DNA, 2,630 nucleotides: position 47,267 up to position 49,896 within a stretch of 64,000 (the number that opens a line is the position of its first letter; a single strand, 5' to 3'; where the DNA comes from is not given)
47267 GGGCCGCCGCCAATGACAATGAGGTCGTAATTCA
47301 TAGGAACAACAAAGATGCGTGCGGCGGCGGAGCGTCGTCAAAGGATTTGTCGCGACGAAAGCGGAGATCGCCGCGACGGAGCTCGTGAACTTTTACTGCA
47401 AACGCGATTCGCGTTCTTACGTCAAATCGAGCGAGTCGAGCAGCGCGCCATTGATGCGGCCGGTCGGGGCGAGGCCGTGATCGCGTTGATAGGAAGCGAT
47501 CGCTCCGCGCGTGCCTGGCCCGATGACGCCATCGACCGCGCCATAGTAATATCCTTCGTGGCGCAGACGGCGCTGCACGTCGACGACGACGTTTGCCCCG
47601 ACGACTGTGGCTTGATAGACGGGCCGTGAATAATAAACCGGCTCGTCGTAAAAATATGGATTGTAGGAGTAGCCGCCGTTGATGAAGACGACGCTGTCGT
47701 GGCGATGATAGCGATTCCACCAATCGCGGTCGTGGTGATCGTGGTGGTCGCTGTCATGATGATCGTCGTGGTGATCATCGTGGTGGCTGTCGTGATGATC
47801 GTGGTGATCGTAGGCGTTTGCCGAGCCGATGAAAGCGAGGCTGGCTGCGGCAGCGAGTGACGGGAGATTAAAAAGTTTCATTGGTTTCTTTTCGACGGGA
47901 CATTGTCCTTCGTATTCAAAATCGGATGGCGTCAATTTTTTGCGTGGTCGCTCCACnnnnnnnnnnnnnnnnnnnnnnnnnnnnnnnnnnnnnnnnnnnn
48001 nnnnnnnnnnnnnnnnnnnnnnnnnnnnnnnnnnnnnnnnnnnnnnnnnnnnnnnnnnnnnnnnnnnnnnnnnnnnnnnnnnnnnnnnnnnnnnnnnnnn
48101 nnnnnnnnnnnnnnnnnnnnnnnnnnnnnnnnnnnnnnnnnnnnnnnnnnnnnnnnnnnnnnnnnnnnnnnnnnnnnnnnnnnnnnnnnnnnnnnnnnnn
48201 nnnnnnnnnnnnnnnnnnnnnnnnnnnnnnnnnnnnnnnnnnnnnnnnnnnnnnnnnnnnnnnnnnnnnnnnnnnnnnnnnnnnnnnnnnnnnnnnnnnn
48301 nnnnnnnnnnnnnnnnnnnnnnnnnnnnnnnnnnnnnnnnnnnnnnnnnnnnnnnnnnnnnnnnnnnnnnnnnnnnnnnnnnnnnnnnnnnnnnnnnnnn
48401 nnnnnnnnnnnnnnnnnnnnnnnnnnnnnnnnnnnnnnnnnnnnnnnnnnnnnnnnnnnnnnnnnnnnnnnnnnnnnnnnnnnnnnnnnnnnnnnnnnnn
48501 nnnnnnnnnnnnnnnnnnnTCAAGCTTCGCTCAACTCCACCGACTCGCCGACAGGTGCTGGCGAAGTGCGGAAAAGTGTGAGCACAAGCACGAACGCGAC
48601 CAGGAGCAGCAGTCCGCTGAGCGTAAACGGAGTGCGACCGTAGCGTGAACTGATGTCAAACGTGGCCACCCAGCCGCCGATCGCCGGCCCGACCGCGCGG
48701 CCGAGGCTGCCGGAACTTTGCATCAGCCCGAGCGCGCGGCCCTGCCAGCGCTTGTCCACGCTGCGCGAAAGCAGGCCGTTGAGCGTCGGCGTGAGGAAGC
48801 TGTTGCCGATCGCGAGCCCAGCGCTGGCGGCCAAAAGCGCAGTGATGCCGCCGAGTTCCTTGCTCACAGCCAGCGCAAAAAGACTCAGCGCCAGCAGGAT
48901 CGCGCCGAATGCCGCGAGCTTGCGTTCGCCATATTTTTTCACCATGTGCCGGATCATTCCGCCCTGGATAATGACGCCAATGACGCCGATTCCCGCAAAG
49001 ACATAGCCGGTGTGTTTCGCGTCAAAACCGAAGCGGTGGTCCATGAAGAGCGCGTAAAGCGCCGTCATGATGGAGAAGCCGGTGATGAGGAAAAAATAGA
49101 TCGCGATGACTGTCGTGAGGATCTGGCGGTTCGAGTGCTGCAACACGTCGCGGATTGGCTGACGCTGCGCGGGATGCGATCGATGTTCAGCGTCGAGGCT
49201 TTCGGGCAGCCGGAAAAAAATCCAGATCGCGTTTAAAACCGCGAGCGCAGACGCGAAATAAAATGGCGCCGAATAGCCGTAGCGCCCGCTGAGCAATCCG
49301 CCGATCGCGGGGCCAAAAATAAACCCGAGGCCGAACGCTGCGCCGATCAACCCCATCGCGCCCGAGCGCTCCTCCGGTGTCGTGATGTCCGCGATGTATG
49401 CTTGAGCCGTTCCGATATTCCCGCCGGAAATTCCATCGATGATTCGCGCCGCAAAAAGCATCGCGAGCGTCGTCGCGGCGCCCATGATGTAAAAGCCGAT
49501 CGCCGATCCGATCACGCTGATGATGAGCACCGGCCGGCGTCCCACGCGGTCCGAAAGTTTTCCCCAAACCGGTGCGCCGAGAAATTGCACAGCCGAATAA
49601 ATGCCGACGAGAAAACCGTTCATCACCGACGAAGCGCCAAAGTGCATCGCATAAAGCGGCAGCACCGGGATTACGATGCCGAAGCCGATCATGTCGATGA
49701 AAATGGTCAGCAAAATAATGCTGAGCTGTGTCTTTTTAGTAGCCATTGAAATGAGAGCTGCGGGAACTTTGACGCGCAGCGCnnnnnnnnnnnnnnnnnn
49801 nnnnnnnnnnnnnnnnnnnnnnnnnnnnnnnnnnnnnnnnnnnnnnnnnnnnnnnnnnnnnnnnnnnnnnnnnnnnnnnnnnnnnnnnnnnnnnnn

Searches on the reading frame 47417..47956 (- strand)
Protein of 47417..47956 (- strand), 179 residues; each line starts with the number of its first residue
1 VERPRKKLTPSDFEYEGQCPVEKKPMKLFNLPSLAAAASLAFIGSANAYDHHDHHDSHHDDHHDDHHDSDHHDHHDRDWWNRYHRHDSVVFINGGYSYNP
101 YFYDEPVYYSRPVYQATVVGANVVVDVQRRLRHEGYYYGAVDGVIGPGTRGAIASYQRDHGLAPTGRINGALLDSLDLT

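Call 45: search_protein_families(library=ncbifam, proteins=[window:47417-47956:-], max_evalue=0.00001)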
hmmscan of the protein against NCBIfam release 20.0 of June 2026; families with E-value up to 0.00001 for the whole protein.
window:47417-47956:- (179 aa): 3 families
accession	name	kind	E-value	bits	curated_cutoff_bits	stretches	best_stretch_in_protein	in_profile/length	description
TIGR03979.1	His_Ser_Rich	equivalog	1.1e-12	48.4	121.65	1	122-177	132-187/190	His-Xaa-Ser repeat protein HxsA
TIGR02869.1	spore_SleB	equivalog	5.1e-09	36.3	236.5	1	111-169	4-61/201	spore cortex-lytic enzyme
NF052335.1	PdgHdaseHSB129560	equivalog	9.3e-06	25.2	500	0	122-166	274-318/330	peptidoglycan hydrolase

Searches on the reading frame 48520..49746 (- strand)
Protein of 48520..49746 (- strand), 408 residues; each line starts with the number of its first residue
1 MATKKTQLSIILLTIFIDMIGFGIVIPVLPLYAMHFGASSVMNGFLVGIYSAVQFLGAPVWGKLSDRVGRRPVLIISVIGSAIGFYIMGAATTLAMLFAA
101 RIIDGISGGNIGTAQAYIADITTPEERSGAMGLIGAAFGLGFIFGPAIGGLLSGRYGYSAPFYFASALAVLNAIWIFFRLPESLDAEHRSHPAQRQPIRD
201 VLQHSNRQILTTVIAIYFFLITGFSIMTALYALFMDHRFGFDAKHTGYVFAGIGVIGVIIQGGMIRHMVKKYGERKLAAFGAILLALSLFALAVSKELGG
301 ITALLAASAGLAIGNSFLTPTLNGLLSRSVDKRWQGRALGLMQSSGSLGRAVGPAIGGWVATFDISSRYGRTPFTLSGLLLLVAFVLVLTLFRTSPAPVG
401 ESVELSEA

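Call 45: search_protein_families(library=ncbifam, proteins=[window:48520-49746:-], max_evalue=0.00001)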
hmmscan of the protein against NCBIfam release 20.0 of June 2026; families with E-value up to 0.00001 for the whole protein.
window:48520-49746:- (408 aa): 76 families (the best 25 are shown)
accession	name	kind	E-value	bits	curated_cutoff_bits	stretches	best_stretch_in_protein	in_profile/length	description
NF012174.0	tet_MFS_A_B_C_D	equivalog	4.5e-67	226.5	475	1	6-387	2-374/382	Tet(A)/Tet(B)/Tet(C) family tetracycline efflux MFS transporter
NF012193.0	tet_MFS_A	exception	4.7e-51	174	840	1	7-387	5-384/394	tetracycline efflux MFS transporter Tet(A)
NF012191.0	tet_MFS_C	exception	6e-50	170.3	850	1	7-366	6-364/396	tetracycline efflux MFS transporter Tet(C)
NF045486.1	tet_MFS_30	exception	4.7e-49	167.6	730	1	8-384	5-379/392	tetracycline efflux MFS transporter Tet(30)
NF012207.0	tet_MFS_H_J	exception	4.8e-47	160.8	700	1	8-392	5-386/392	Tet(H)/Tet(J) family tetracycline efflux MFS transporter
NF012187.0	tet_MFS_E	exception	1.1e-45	156.4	820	1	10-379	7-376/405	tetracycline efflux MFS transporter Tet(E)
NF012194.0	tet_MFS_J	exception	3.4e-45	154.6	870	1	8-374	5-371/398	tetracycline efflux MFS transporter Tet(J)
NF012195.0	tet_MFS_H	exception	1.9e-43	149.1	840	1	8-388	5-382/392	tetracycline efflux MFS transporter Tet(H)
NF045488.1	tet_MFS_62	exception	6.4e-41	140.8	775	1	7-364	3-357/385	tetracycline efflux MFS transporter Tet(62)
NF012177.1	tet_MFS_42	exception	9.7e-40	137.1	850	1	11-389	3-383/411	tetracycline efflux MFS transporter Tet(42)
NF012190.1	tet_MFS_B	exception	7.2e-39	133.9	850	1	9-344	6-340/400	tetracycline efflux MFS transporter Tet(B)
TIGR00880.1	2_A_01_02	superfamily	2.5e-38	131.4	131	2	44-182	1-140/141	multidrug resistance protein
NF045684.1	tet_MFS_65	exception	6.8e-38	130.8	800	1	12-367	2-353/383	tetracycline efflux MFS transporter Tet(65)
NF012188.1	tet_MFS_Y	exception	3.8e-37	128.3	820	1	10-335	7-334/391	tetracycline efflux MFS transporter Tet(Y)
NF012186.0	tet_MFS_D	exception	1.5e-36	126.2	775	1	10-399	7-390/394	tetracycline efflux MFS transporter Tet(D)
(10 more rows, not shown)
